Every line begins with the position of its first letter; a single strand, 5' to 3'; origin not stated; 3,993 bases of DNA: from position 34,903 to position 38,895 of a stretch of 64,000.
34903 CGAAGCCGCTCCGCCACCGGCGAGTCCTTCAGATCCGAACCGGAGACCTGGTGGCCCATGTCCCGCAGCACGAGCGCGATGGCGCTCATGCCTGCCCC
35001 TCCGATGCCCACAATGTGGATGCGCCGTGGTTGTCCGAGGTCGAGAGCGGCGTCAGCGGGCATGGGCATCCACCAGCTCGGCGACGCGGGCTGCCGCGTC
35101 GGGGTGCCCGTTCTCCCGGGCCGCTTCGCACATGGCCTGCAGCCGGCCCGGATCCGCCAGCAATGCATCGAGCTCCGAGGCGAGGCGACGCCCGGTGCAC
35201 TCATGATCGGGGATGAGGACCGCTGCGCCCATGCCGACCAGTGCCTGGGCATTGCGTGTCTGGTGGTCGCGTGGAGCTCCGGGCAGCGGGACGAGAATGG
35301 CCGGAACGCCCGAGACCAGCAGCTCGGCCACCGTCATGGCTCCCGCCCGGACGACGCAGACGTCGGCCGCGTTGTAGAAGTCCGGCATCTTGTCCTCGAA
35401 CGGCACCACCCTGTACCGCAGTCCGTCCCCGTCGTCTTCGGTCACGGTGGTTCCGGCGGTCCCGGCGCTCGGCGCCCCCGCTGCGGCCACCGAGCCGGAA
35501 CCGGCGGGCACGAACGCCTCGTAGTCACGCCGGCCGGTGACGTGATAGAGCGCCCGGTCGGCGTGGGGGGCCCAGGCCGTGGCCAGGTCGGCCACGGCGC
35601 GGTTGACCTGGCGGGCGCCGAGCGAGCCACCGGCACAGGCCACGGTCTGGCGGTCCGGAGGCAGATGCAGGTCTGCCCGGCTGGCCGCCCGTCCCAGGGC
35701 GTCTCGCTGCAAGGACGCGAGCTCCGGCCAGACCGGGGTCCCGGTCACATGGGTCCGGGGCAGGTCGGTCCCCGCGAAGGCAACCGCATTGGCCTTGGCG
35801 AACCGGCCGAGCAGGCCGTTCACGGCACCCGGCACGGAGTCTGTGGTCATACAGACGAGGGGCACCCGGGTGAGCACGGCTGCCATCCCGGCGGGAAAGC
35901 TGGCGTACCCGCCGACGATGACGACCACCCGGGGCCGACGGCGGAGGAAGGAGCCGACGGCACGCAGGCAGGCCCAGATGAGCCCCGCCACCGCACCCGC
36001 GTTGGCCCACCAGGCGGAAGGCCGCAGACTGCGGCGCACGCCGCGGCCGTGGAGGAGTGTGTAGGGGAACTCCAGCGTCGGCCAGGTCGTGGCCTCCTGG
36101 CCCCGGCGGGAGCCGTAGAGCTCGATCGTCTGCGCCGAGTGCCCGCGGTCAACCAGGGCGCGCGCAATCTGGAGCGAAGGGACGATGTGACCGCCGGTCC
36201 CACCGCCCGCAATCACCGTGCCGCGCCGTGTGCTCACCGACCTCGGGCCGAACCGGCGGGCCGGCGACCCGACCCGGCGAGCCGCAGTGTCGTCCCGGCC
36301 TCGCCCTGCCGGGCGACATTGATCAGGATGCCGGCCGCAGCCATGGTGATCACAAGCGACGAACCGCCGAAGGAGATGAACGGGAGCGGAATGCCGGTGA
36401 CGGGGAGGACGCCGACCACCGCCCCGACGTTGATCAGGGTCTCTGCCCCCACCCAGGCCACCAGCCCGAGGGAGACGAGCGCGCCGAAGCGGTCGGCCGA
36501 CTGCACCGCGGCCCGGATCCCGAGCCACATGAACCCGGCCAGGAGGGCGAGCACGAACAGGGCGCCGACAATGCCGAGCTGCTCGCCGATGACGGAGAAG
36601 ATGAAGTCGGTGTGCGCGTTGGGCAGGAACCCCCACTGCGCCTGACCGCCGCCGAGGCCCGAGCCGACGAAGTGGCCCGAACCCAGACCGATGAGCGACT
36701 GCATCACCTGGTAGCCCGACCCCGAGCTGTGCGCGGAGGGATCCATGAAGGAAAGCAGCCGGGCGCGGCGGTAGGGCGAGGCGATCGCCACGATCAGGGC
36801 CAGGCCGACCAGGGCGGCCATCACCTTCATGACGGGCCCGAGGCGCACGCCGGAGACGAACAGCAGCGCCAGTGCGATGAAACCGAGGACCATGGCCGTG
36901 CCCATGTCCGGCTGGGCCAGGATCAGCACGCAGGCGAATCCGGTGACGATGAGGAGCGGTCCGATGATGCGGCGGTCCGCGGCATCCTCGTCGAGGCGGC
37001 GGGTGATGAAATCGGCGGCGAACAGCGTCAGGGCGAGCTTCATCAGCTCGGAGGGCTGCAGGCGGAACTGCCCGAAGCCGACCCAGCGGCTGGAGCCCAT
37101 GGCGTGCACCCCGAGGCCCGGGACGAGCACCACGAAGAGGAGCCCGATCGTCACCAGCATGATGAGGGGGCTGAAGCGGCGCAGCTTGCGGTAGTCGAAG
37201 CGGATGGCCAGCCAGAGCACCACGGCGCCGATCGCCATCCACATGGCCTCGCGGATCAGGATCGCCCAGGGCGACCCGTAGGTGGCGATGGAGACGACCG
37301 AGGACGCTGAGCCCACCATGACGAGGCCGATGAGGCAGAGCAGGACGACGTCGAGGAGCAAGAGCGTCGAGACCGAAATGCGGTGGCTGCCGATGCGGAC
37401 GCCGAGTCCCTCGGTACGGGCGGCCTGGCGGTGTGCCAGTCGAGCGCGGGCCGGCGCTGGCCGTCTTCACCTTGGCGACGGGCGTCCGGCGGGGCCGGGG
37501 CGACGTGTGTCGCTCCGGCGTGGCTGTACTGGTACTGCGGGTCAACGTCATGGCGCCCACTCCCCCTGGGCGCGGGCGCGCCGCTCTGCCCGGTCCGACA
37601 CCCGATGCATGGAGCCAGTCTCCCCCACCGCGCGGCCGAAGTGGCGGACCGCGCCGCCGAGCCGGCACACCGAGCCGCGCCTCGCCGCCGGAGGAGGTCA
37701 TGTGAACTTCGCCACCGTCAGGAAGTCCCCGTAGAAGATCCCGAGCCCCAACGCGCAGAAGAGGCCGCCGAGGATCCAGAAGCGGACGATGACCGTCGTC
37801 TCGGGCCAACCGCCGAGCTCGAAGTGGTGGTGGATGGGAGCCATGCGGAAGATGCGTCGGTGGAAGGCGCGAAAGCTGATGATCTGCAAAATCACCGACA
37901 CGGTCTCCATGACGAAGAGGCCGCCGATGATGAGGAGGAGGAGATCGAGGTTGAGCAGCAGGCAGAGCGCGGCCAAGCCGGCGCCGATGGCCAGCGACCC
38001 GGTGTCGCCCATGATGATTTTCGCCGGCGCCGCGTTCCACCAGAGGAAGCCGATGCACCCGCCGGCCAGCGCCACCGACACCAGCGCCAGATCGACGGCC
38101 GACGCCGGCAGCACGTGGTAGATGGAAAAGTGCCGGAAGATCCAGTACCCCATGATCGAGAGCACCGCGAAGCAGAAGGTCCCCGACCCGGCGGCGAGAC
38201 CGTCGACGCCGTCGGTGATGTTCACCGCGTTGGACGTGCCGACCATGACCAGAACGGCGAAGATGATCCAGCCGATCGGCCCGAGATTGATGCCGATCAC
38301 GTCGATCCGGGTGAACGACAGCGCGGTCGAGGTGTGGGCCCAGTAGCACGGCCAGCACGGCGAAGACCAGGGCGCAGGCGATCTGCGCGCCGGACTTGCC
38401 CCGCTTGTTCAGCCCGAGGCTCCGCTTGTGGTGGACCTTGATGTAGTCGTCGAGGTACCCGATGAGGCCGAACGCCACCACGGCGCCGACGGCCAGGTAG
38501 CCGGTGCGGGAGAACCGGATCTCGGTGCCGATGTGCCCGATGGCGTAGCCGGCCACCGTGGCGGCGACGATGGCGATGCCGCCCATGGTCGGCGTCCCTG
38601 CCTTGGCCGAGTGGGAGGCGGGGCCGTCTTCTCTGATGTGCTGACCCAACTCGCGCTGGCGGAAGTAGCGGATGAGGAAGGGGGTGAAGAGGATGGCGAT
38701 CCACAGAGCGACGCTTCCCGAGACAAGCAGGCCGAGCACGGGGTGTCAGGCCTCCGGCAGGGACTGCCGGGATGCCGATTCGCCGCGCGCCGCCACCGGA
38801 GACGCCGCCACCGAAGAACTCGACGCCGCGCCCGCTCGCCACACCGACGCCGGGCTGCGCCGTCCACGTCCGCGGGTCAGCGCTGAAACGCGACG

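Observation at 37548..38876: dcw cluster lacks murD and murF at their canonical positions; only ~140-150 nt stubs remain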

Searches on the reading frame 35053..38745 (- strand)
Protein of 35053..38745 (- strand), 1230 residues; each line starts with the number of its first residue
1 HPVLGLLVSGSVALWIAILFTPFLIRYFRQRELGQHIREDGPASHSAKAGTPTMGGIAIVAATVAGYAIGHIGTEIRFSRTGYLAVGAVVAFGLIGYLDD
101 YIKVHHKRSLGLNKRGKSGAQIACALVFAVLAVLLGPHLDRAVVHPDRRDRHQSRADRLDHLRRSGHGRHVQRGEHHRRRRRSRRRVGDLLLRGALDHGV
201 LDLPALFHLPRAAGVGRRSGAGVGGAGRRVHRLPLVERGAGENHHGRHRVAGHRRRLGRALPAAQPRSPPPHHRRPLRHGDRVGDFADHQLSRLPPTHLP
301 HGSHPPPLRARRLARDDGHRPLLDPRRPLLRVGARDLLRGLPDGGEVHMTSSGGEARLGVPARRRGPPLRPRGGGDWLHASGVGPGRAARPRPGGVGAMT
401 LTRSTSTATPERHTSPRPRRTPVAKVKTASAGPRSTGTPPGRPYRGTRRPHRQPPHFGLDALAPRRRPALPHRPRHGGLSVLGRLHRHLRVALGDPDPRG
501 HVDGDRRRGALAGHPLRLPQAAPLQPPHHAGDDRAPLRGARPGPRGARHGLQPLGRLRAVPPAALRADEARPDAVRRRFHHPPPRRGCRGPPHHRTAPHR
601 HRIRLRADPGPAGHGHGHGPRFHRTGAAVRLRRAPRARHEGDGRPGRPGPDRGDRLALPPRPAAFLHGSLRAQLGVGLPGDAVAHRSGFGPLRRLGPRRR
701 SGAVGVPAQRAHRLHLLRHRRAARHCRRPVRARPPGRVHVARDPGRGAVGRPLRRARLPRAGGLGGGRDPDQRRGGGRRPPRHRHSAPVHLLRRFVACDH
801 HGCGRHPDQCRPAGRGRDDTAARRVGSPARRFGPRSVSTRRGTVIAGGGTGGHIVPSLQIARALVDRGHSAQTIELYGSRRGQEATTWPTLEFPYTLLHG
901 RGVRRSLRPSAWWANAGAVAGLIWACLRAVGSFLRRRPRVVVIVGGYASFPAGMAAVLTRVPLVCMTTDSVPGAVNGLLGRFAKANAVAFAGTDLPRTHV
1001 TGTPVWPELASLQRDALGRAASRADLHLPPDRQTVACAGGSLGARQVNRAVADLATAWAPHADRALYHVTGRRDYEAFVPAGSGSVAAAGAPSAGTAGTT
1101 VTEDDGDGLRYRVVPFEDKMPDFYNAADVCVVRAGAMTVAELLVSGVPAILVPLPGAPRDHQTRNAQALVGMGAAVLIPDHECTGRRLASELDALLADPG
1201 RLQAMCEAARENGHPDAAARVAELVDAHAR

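Call 5: search_protein_families(library=pfam, proteins=[window:35053-38745:-], max_evalue=0.01)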
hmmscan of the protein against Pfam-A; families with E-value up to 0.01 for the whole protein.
window:35053-38745:- (1230 aa): 5 families
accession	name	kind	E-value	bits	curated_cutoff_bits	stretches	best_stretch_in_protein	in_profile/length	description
PF04101.22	Glyco_tran_28_C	-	4.3e-31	108.6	22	1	1035-1220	2-165/166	Glycosyltransferase family 28 C-terminal domain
PF03033.26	Glyco_transf_28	-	4.6e-15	56.4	26.2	1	844-985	2-136/139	Glycosyltransferase family 28 N-terminal domain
PF10555.14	MraY_sig1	-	2.4e-05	24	20.1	1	48-60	1-13/13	Phospho-N-acetylmuramoyl-pentapeptide-transferase signature 1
PF06722.18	EryCIII-like_C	-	0.0021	18.5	31.7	1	1120-1212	41-129/145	Erythromycin biosynthesis protein CIII-like, C-terminal domain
PF00201.24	UDPGT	-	0.0043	16.4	19.5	1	1131-1199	345-409/499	UDP-glucoronosyl and UDP-glucosyl transferase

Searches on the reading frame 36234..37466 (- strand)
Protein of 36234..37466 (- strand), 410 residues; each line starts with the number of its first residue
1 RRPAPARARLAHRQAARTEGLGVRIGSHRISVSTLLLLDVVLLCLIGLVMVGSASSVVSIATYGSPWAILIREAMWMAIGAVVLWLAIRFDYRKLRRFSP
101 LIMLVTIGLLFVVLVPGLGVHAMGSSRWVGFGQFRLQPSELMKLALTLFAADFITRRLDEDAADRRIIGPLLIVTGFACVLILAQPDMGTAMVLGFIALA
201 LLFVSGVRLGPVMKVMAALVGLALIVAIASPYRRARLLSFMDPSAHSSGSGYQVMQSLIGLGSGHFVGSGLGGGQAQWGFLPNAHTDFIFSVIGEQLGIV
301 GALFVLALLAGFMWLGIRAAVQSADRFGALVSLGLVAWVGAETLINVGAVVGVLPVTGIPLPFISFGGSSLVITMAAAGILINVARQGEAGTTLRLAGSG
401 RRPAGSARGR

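Call 5: search_protein_families(library=pfam, proteins=[window:36234-37466:-], max_evalue=0.01)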
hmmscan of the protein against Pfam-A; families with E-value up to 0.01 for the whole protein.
window:36234-37466:- (410 aa): 1 family
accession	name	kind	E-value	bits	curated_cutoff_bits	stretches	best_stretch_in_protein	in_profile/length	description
PF01098.24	FTSW_RODA_SPOVE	-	4.6e-105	352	26.4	1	36-387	4-353/356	Cell cycle protein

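Call 7: find_related_loci(query=window:36237-37361:-, collection=genome_contigs, flank=10000)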
Query window:36237-37361:- (375 aa) in genome_contigs; peptide patterns used: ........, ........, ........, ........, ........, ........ (x = any residue, [..] = any of these).
564 stretches matched a pattern; 450 encode a relative of the query (tblastn E <= 1e-3); the best 80 are kept; 80 distinct loci.
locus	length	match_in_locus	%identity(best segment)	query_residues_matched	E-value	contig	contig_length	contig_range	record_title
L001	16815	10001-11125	98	1-375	0e+0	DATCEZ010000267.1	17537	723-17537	MAG TPA_asm: Acidimicrobiales bacterium isolate SMAG_U7767 k141_95097, whole genome shotgun sequence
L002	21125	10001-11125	97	1-375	0e+0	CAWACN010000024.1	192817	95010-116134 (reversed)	MAG: uncultured Acidimicrobiaceae bacterium isolate MFD09495.bin.2.58 genome assembly, contig: contig_2352, whole genome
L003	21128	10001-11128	96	1-375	0e+0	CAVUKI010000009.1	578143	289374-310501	MAG: uncultured Acidimicrobiaceae bacterium isolate MFD01716.bin.2.149 genome assembly, contig: contig_4608, whole genom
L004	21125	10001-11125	96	1-375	0e+0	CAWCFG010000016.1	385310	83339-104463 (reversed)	MAG: uncultured Acidimicrobiaceae bacterium isolate MFD00964.bin.3.580 genome assembly, contig: contig_67547, whole geno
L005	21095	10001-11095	93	11-375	0e+0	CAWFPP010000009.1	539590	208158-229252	MAG: uncultured Acidimicrobiaceae bacterium isolate MFD05512.bin.2.108 genome assembly, contig: contig_22215, whole geno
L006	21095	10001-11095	93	11-375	0e+0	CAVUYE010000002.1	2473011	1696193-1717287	MAG: uncultured Acidimicrobiaceae bacterium isolate MFD06092.bin.2.10 genome assembly, contig: contig_4625, whole genome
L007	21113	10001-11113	92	1-370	0e+0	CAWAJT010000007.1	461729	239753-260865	MAG: uncultured Acidimicrobiaceae bacterium isolate MFD02416.bin.1.94 genome assembly, contig: contig_32708, whole genom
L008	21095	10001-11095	92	11-375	0e+0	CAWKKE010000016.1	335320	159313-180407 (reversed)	MAG: uncultured Acidimicrobiaceae bacterium isolate MFD00731.bin.3.259 genome assembly, contig: contig_72462, whole geno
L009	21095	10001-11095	92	11-375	0e+0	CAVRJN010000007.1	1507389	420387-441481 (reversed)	MAG: uncultured Acidimicrobiaceae bacterium isolate MFD05512.bin.2.101 genome assembly, contig: contig_3146, whole genom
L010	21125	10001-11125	93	1-375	0e+0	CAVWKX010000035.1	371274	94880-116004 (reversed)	MAG: uncultured Acidimicrobiaceae bacterium isolate MFD04434.bin.3.237 genome assembly, contig: contig_8732, whole genom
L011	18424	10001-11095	92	11-375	0e+0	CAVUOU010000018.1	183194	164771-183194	MAG: uncultured Actinomycetota bacterium isolate MFD06092.bin.2.63 genome assembly, contig: contig_35685, whole genome s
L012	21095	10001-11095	95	11-375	0e+0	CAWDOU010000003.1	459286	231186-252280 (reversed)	MAG: uncultured Acidimicrobiaceae bacterium isolate MFD04780.bin.2.115 genome assembly, contig: contig_12257, whole geno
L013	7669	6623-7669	95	1-349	0e+0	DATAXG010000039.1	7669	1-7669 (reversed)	MAG TPA_asm: Acidimicrobiales bacterium isolate SMAG_U5647 k141_1080950, whole genome shotgun sequence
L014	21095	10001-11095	93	11-375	0e+0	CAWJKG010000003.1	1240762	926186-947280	MAG: uncultured Acidimicrobiaceae bacterium isolate MFD05512.bin.3.249 genome assembly, contig: contig_3152, whole genom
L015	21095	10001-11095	93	11-375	0e+0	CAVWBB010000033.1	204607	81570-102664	MAG: uncultured Acidimicrobiaceae bacterium isolate MFD05502.bin.1.159 genome assembly, contig: contig_9495, whole genom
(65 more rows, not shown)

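Call 17: search_protein_families(library=ncbifam, proteins=[L001:6973-8619:+, L001:8626-9666:+, L001:9803-11128:+, L001:11125-12303:+, L001:12188-13675:+, L001:13669-14703:+, L001:4782-6935:+], max_evalue=0.00001)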
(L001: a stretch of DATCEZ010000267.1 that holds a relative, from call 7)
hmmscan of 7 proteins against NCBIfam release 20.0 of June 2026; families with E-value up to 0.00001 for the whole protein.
L001:6973-8619:+ (548 aa): 24 families
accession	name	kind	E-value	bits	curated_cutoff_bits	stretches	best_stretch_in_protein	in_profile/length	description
NF008896.0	PRK11929.1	equivalog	2.3e-129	432.8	1023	1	34-524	25-523/965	bifunctional UDP-N-acetylmuramoyl-L-alanyl-D-glutamate--2,6-diaminopimelate ligase MurE/UDP-N-acetylmuramoyl-tripeptide--D-alanyl-D-alanine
NF001124.0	PRK00139.1-2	equivalog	2.4e-129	432.3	476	1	32-503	22-495/500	UDP-N-acetylmuramoyl-L-alanyl-D-glutamate--2,6-diaminopimelate ligase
NF001126.0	PRK00139.1-4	equivalog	1.5e-127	426.1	373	1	23-502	9-484/486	UDP-N-acetylmuramoyl-L-alanyl-D-glutamate--2,6-diaminopimelate ligase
TIGR01085.1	murE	subfamily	4.8e-126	421.4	257.3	1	36-500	2-471/472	UDP-N-acetylmuramyl-tripeptide synthetase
NF001123.0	PRK00139.1-1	equivalog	1.5e-110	370.2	586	1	35-501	17-490/493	UDP-N-acetylmuramoyl-L-alanyl-D-glutamate--2,6-diaminopimelate ligase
NF010628.0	PRK14022.1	equivalog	1.4e-68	231.8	536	1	34-490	31-470/483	UDP-N-acetylmuramoyl-L-alanyl-D-glutamate--L-lysine ligase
NF001130.0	PRK00139.2-4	equivalog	2.7e-54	184.7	715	2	298-494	322-504/516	UDP-N-acetylmuramoyl-L-alanyl-D-glutamate--2,6-diaminopimelate ligase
NF001127.0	PRK00139.2-1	equivalog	1.6e-39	136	997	2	356-496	368-507/520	UDP-N-acetylmuramoyl-L-alanyl-D-glutamate--2,6-diaminopimelate ligase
NF001129.0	PRK00139.2-3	equivalog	9.7e-32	110.1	762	1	35-493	38-508/517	UDP-N-acetylmuramoyl-L-alanyl-D-glutamate--2,6-diaminopimelate ligase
NF001131.0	PRK00139.2-5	equivalog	6.8e-28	97.7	1000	1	89-493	76-476/483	UDP-N-acetylmuramoyl-L-alanyl-D-glutamate--2,6-diaminopimelate ligase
TIGR01143.1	murF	subfamily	3e-26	92.3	288.6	1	43-344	1-293/418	UDP-N-acetylmuramoyl-tripeptide--D-alanyl-D-alanine ligase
TIGR01087.1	murD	equivalog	4.2e-24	85.4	211.95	1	121-344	103-312/441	UDP-N-acetylmuramoyl-L-alanine--D-glutamate ligase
TIGR02068.2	cya_phycin_syn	equivalog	3.6e-21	74.9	850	2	301-478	683-852/862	cyanophycin synthetase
TIGR01082.1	murC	equivalog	6.2e-20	71.7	335.1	1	120-390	98-352/449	UDP-N-acetylmuramate--L-alanine ligase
NF053645.1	pMurC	equivalog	2.9e-19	69.1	560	1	294-376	312-384/492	pseudomurein biosynthesis peptide ligase pMurC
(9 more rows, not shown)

L001:8626-9666:+ (346 aa): 3 families
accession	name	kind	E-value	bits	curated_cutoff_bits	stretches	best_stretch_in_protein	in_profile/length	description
TIGR00445.1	mraY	equivalog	1.5e-93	313.8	192.05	1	17-332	3-315/321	phospho-N-acetylmuramoyl-pentapeptide-transferase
NF053644.1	MraY_archaea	equivalog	5.3e-31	108.2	450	2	143-332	171-340/340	pseudomurein biosynthesis MraY family phospho-N-acetylmuramoyl-pentapeptide-transferase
TIGR02380.1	ECA_wecA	exception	1.7e-07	30.7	326.05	1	38-256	29-223/346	UDP-N-acetylglucosamine--undecaprenyl-phosphate N-acetylglucosaminephosphotransferase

L001:9803-11128:+ (441 aa): 6 families
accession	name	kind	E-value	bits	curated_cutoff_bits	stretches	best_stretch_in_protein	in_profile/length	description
TIGR02614.1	ftsW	equivalog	1.3e-107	360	337.5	1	66-418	3-356/357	putative lipid II flippase FtsW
TIGR02615.1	spoVE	exception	5.6e-93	312.2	448.8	1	66-417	3-354/354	stage V sporulation protein E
TIGR02210.1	rodA_shape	equivalog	2.6e-91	306.4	336.7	1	66-418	3-355/357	rod shape-determining protein RodA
NF008042.0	PRK10774.1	equivalog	7.6e-69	232.6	493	1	65-415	38-388/405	cell division protein FtsW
NF008060.0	PRK10794.1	equivalog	2.4e-56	191.3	590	1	67-415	14-359/370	peptidoglycan glycosyltransferase MrdB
NF037961.1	RodA_shape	subfamily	2.8e-39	135.6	150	2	280-404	271-396/415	rod shape-determining protein RodA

L001:11125-12303:+ (392 aa): 5 families
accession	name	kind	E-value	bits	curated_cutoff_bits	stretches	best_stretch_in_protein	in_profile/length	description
TIGR01133.1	murG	equivalog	2.3e-63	214.3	250.25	1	5-386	6-352/353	undecaprenyldiphospho-muramoylpentapeptide beta-N-acetylglucosaminyltransferase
NF009102.0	PRK12446.1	equivalog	3.6e-22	78.7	339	2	7-217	4-206/352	undecaprenyldiphospho-muramoylpentapeptide beta-N-acetylglucosaminyltransferase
TIGR01426.2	MGT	subfamily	4e-10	39.3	260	1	287-385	291-388/393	macrolide family glycosyltransferase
NF033129.1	macro_glyco_Mgt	subfamily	1.2e-07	31.1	700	0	287-389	292-390/393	macrolide-inactivating glycosyltransferase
NF010135.0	PRK13609.1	equivalog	3.2e-07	29.6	500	1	265-385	252-363/388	diglucosyl diacylglycerol synthase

L001:12188-13675:+ (495 aa): 20 families
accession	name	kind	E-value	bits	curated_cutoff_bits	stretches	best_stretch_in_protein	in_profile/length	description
TIGR01082.1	murC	equivalog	6.9e-137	457.2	335.1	1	49-489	1-448/449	UDP-N-acetylmuramate--L-alanine ligase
NF011171.0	PRK14573.1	equivalog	1.7e-86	290.8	1015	1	50-489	7-444/809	bifunctional UDP-N-acetylmuramate--L-alanine ligase/D-alanine--D-alanine ligase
TIGR01081.1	mpl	equivalog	9.3e-49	166.6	388.7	1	49-491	1-445/448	UDP-N-acetylmuramate:L-alanyl-gamma-D-glutamyl-meso-diaminopimelate ligase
TIGR01087.1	murD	equivalog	2e-36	126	211.95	1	49-377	1-335/441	UDP-N-acetylmuramoyl-L-alanine--D-glutamate ligase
NF053645.1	pMurC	equivalog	9.8e-31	107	560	2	51-264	2-230/492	pseudomurein biosynthesis peptide ligase pMurC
NF001124.0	PRK00139.1-2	equivalog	3.7e-24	85.3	476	1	212-480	196-468/500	UDP-N-acetylmuramoyl-L-alanyl-D-glutamate--2,6-diaminopimelate ligase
TIGR01085.1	murE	subfamily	1.8e-20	73.3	257.3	1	213-392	176-364/472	UDP-N-acetylmuramyl-tripeptide synthetase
NF001126.0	PRK00139.1-4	equivalog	2.4e-20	72.6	373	1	216-392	195-374/486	UDP-N-acetylmuramoyl-L-alanyl-D-glutamate--2,6-diaminopimelate ligase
NF008896.0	PRK11929.1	equivalog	6.6e-17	60.6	1023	1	212-381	199-377/965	bifunctional UDP-N-acetylmuramoyl-L-alanyl-D-glutamate--2,6-diaminopimelate ligase MurE/UDP-N-acetylmuramoyl-tripeptide--D-alanyl-D-alanine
NF053646.1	pMurD1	equivalog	2.2e-15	56.3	610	1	50-232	3-202/465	pseudomurein biosynthesis peptide ligase pMurD1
TIGR01143.1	murF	subfamily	3.1e-15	56.1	288.6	1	148-377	75-315/418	UDP-N-acetylmuramoyl-tripeptide--D-alanyl-D-alanine ligase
NF053647.1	pMurD2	equivalog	9.3e-14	51.1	550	1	49-249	2-208/405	pseudomurein biosynthesis peptide ligase pMurD2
NF001123.0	PRK00139.1-1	equivalog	1.1e-12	47.4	586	1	211-424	193-414/493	UDP-N-acetylmuramoyl-L-alanyl-D-glutamate--2,6-diaminopimelate ligase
NF053648.1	pMurE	equivalog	3.8e-10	39.1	600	1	204-410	179-377/464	pseudomurein biosynthesis peptide ligase pMurE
NF010628.0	PRK14022.1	equivalog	1.4e-09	37.2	536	1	213-372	199-353/483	UDP-N-acetylmuramoyl-L-alanyl-D-glutamate--L-lysine ligase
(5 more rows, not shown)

L001:13669-14703:+ (344 aa): 7 families
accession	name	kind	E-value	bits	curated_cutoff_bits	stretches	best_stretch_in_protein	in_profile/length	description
NF010480.0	PRK13905.1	equivalog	2.2e-72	243.5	259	1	15-320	12-299/303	UDP-N-acetylmuramate dehydrogenase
NF011245.0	PRK14651.1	equivalog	1.3e-48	165.5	224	1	23-305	7-257/273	UDP-N-acetylmuramate dehydrogenase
TIGR00179.1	murB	equivalog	2e-46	158.5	144.5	1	27-320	3-290/290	UDP-N-acetylmuramate dehydrogenase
NF010479.0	PRK13904.1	equivalog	3.9e-35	121.6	273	1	69-319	35-258/258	UDP-N-acetylmuramate dehydrogenase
NF010478.0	PRK13903.1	equivalog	1.4e-29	103.1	231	2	21-216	17-195/362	UDP-N-acetylmuramate dehydrogenase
NF000755.0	PRK00046.1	equivalog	5.1e-20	71.4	277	2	254-320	270-336/343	UDP-N-acetylmuramate dehydrogenase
NF011242.0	PRK14648.1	equivalog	5.7e-19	68.5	426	2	64-171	52-149/354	UDP-N-acetylmuramate dehydrogenase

L001:4782-6935:+ (717 aa): 14 families
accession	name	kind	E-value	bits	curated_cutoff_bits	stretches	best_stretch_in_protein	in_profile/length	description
TIGR02214.1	spoVD_pbp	equivalog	1.2e-102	344.3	688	1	127-690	6-561/636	stage V sporulation protein D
NF053573.1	PBP2_PenA_Neis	exception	1.2e-78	265.1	1105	1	119-685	24-562/572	peptidoglycan D,D-transpeptidase PBP2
TIGR03423.1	pbp2_mrdA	equivalog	7.5e-75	252.6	455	1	121-685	1-592/593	penicillin-binding protein 2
NF011685.0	PRK15105.1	subfamily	3.9e-68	230.4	737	1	120-689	21-563/588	peptidoglycan glycosyltransferase FtsI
NF038271.1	strep_PBP2X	exception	2.3e-38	131.9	1050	1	242-680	166-609/750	penicillin-binding protein PBP2X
TIGR02074.1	PBP_1a_fam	subfamily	6.9e-35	120.8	508.75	1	322-684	221-533/535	PBP1A family penicillin-binding protein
NF038278.1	strep_PBP2B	exception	3.4e-29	101.8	975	1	412-663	376-655/678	penicillin-binding protein PBP2B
NF008061.0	PRK10795.1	equivalog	6.1e-24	84.5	962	2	279-685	206-614/634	peptidoglycan DD-transpeptidase MrdA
NF051885.1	tranpepglycosPbpC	equivalog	3.5e-16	58.9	900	1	405-683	347-593/632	multimodular transpeptidase-transglycosylase PbpC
NF051842.1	PBP4_5_Efaec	equivalog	2.2e-15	56.1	700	1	279-628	290-617/668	penicillin-binding protein PBP4(5)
NF038276.1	strep_PBP2A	exception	8.3e-13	47.4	1100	1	408-625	383-580/716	penicillin-binding protein PBP2A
NF038272.1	strep_PBP1A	exception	1.4e-11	43.4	1075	1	540-683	476-630/658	penicillin-binding protein PBP1A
NF000406.1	MECB_PBP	exception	2.4e-06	26.3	1450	1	280-655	278-634/674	PBP2a family beta-lactam-resistant peptidoglycan transpeptidase MecB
TIGR02071.1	PBP_1b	equivalog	9.2e-06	24.1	717.75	0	528-625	537-635/729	penicillin-binding protein 1B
